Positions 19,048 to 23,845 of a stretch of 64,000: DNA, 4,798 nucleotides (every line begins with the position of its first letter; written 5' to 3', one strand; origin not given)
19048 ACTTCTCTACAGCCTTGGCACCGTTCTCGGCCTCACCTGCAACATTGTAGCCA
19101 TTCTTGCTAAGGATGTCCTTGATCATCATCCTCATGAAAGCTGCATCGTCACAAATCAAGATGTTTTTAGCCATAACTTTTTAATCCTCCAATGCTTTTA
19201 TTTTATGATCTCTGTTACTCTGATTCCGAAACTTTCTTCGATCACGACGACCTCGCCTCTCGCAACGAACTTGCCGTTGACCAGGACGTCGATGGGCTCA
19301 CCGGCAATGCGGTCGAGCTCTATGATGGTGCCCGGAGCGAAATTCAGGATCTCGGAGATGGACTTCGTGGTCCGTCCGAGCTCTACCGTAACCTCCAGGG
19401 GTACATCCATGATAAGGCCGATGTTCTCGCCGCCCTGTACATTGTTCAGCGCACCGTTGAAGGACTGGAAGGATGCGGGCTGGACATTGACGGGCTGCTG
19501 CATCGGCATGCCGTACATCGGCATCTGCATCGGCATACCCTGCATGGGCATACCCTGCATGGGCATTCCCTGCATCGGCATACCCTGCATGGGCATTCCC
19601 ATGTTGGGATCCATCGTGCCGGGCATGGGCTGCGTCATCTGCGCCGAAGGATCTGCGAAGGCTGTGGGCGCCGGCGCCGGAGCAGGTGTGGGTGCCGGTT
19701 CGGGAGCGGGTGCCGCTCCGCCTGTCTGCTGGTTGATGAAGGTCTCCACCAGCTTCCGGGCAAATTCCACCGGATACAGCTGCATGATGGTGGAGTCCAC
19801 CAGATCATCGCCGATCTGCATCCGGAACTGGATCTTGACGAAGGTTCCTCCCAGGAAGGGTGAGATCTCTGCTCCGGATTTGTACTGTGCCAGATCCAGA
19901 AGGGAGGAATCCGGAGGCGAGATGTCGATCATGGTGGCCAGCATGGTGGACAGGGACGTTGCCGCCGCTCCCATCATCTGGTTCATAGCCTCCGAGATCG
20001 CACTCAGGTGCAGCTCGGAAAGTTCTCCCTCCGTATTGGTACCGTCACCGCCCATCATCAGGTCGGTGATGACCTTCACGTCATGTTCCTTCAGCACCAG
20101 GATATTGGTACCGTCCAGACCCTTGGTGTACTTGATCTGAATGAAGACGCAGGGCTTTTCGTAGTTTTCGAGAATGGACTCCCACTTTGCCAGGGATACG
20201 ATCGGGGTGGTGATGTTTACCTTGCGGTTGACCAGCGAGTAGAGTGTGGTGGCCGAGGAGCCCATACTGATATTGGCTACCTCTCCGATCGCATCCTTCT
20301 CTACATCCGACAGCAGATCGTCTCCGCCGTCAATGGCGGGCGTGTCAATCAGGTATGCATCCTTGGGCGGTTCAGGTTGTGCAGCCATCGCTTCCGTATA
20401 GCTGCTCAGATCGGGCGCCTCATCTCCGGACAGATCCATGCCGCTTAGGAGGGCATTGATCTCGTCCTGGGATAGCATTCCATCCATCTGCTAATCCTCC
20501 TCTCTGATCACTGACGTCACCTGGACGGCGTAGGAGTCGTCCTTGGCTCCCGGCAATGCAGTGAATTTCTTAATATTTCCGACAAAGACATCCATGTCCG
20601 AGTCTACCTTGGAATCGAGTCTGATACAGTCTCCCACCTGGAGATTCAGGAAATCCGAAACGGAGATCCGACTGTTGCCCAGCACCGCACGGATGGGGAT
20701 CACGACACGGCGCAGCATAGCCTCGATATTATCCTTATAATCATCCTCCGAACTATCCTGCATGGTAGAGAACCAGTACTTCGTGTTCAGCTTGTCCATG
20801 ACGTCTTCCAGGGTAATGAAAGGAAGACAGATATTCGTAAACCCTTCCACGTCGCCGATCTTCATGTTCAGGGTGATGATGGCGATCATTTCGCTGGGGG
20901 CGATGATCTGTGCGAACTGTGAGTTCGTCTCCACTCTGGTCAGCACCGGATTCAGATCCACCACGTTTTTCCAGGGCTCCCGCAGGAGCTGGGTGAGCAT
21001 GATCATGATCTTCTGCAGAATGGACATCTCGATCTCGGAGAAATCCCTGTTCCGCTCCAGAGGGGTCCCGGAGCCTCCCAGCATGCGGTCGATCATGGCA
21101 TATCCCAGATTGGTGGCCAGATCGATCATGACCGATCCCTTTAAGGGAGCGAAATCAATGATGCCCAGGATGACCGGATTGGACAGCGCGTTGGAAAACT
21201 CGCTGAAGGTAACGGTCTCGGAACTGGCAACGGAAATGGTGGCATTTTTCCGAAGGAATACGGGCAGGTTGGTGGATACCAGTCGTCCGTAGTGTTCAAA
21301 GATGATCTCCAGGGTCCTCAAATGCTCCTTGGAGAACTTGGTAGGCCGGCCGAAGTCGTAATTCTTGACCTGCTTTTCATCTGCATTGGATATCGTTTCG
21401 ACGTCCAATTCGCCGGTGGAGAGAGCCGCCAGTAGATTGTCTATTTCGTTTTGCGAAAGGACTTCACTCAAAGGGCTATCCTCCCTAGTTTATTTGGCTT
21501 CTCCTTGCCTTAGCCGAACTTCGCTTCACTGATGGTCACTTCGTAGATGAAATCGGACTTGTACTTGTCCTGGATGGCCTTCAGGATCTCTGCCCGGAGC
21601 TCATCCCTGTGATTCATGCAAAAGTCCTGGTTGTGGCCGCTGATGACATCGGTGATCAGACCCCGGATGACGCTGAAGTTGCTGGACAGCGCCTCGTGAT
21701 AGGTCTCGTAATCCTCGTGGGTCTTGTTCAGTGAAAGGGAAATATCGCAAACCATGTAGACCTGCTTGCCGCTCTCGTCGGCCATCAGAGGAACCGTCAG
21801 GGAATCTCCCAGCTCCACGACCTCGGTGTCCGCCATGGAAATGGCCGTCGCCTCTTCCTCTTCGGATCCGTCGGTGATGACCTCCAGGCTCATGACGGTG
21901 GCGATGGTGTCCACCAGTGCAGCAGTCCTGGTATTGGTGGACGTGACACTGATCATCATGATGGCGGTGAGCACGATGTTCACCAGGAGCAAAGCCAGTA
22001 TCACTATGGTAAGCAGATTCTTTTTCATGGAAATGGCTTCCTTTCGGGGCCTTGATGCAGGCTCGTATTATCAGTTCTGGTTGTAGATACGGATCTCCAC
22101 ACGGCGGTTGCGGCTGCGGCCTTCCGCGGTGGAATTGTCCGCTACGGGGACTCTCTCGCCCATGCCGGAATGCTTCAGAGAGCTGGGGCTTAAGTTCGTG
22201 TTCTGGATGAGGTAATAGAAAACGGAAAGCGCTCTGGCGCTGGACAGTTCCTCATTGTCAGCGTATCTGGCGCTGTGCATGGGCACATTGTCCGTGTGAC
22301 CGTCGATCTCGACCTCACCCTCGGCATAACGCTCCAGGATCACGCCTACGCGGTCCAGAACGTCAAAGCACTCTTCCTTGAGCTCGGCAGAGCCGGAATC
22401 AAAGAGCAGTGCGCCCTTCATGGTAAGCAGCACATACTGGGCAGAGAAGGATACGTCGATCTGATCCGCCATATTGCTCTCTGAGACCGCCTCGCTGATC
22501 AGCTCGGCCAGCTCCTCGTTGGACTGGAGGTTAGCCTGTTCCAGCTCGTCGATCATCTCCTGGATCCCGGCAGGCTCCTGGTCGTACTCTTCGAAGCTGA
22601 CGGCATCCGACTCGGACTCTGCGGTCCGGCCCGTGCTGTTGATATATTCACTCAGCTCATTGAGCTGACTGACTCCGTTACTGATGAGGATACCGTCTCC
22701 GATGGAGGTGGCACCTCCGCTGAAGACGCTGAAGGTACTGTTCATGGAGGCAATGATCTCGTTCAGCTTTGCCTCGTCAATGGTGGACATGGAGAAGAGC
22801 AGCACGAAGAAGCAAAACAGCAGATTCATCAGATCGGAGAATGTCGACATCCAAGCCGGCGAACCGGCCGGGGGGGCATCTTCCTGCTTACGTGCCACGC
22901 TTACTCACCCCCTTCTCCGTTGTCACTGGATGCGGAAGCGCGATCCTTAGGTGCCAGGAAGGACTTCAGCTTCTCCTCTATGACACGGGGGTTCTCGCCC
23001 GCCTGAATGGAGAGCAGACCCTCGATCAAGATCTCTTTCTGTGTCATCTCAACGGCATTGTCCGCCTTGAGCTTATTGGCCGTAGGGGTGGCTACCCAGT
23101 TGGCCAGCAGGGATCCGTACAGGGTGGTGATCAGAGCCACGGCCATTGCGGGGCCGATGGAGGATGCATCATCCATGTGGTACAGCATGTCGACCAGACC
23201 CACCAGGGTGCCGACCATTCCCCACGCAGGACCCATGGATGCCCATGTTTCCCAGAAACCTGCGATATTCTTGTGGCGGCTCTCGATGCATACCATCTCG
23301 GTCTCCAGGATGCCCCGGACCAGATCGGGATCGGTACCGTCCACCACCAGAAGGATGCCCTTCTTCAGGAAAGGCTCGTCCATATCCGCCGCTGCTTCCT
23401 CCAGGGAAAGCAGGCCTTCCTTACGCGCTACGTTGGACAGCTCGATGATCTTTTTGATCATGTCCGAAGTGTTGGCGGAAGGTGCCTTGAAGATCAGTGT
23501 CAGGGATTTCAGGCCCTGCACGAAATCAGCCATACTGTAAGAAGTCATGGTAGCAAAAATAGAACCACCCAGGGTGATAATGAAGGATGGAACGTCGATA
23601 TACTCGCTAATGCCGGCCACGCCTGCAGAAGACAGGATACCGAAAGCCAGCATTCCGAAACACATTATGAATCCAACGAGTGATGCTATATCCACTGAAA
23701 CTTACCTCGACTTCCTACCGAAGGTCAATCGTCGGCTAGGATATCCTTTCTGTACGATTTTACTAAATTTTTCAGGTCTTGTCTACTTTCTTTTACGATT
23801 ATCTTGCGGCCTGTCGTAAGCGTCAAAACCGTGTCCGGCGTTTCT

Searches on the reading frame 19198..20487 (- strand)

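Call 72: search_protein_families(library=pfam, proteins=[window:19198-20487:-], max_evalue=0.001)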
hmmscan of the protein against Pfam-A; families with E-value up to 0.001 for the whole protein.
window:19198-20487:- (429 aa): 3 families
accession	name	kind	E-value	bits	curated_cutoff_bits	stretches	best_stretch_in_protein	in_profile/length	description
PF01052.25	FliMN_C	-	3.8e-25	88.1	23.8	1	359-428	3-72/73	Type III flagellar switch regulator (C-ring) FliN C-term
PF04509.17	CheC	-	1.9e-22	79.4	22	2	159-194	1-36/38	CheC-like family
PF13690.11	CheX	-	1.1e-06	29.1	27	0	63-118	42-93/94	Chemotaxis phosphatase CheX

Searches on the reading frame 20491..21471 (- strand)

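Call 72: search_protein_families(library=pfam, proteins=[window:20491-21471:-], max_evalue=0.001)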
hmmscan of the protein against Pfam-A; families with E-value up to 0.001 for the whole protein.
window:20491-21471:- (326 aa): 2 families
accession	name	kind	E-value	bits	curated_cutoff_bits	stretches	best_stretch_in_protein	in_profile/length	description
PF02154.20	FliM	-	7.1e-57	192.9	27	1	38-228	1-192/192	Flagellar motor switch protein FliM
PF01052.25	FliMN_C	-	4.4e-22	78.2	23.8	1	253-322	3-72/73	Type III flagellar switch regulator (C-ring) FliN C-term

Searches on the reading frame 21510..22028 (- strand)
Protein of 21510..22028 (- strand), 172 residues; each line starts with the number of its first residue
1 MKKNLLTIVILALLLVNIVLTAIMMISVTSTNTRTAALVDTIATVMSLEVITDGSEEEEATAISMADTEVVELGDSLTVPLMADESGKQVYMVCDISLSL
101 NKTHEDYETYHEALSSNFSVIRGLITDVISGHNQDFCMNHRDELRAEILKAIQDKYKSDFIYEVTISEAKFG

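Call 72: search_protein_families(library=pfam, proteins=[window:21510-22028:-], max_evalue=0.001)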
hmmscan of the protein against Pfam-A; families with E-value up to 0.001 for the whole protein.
window:21510-22028:- (172 aa): 1 family
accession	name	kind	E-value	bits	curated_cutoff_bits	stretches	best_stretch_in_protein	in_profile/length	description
PF03748.19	FliL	-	2.4e-07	31.7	24.6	1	70-168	1-99/103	Flagellar basal body-associated protein FliL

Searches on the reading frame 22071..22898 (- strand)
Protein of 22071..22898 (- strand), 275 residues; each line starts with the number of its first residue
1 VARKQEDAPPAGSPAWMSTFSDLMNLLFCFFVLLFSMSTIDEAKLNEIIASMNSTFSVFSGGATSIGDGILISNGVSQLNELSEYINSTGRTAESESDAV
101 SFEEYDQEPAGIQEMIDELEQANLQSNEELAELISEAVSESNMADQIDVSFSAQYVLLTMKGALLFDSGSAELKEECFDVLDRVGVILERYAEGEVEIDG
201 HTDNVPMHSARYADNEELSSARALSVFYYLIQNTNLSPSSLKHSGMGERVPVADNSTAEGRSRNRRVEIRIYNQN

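Call 72: search_protein_families(library=pfam, proteins=[window:22071-22898:-], max_evalue=0.001)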
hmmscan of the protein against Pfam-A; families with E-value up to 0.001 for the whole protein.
window:22071-22898:- (275 aa): 2 families
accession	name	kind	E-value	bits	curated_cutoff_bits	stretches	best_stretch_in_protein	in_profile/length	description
PF13677.11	MotB_plug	-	7.1e-20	70.8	24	1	4-56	3-58/58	Membrane MotB of proton-channel complex MotA/MotB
PF00691.25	OmpA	-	5.1e-18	65.7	27.2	1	165-265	1-98/98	OmpA family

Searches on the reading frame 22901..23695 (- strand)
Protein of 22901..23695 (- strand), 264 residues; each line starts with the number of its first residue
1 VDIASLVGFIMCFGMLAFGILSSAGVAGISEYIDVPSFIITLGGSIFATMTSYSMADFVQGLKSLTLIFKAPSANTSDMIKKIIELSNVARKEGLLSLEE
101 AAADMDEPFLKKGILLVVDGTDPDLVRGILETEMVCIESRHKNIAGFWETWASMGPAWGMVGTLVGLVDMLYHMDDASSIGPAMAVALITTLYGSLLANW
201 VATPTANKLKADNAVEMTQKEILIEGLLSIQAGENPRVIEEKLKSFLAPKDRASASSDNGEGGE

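Call 72: search_protein_families(library=pfam, proteins=[window:22901-23695:-], max_evalue=0.001)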
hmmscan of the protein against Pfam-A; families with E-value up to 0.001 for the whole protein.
window:22901-23695:- (264 aa): 1 family
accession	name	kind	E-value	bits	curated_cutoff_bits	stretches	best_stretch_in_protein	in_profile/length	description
PF01618.21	MotA_ExbB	-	1.9e-30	105.6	22.9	1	103-221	3-126/127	MotA/TolQ/ExbB proton channel family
